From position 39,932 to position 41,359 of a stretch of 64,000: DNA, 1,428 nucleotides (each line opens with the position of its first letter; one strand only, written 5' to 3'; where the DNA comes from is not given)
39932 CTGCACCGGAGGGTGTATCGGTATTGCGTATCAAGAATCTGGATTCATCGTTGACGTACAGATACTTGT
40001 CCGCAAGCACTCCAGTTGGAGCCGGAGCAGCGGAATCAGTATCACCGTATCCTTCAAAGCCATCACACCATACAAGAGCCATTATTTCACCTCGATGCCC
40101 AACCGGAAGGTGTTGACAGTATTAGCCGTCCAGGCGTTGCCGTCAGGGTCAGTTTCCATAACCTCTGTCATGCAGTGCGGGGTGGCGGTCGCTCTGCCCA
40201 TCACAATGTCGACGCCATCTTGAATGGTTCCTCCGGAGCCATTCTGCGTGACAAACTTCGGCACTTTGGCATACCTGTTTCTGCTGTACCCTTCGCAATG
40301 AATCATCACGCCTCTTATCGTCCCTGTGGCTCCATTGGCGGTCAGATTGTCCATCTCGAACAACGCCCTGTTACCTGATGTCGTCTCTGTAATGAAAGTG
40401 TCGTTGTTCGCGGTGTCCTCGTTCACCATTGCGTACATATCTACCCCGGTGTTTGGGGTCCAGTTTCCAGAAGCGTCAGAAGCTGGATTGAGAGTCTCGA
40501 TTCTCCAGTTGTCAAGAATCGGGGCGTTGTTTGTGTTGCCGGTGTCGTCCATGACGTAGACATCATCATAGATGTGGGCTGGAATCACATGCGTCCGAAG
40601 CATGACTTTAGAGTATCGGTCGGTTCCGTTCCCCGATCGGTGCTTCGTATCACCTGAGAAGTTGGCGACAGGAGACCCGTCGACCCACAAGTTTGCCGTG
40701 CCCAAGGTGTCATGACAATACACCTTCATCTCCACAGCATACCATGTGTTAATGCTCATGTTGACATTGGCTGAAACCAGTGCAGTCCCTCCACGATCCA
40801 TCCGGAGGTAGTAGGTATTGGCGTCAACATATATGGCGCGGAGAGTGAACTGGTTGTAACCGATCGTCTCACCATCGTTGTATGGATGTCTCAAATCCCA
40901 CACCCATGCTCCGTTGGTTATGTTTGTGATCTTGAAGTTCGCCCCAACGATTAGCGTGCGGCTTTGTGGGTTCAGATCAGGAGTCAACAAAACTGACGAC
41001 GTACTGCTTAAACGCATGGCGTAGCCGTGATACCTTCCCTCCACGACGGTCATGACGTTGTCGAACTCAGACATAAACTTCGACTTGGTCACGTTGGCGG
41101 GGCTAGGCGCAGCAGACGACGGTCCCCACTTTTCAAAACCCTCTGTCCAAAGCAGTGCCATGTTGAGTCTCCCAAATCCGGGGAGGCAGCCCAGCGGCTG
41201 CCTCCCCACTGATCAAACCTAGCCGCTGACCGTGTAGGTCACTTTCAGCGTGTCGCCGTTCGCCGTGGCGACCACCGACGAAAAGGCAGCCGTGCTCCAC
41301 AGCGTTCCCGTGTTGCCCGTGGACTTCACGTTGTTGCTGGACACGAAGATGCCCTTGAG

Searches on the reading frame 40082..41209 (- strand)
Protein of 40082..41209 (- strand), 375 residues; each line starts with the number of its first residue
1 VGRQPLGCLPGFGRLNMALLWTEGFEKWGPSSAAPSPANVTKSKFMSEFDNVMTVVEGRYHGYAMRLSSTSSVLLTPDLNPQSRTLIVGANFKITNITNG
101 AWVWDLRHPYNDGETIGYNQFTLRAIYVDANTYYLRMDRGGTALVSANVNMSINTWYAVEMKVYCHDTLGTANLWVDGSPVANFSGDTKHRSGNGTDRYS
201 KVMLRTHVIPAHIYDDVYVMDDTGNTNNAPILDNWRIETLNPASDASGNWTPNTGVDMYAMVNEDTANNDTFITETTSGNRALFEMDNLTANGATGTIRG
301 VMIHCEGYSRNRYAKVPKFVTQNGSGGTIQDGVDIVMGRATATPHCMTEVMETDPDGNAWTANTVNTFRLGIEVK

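Call 11: search_protein_families(library=phrogs, proteins=[window:40082-41209:-], max_evalue=0.001)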
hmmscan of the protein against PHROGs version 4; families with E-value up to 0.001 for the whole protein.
window:40082-41209:- (375 aa): 1 family
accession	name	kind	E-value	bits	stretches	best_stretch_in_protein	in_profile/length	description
phrog_2448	-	unknown function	5.1e-22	79.5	1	19-375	2-334/335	-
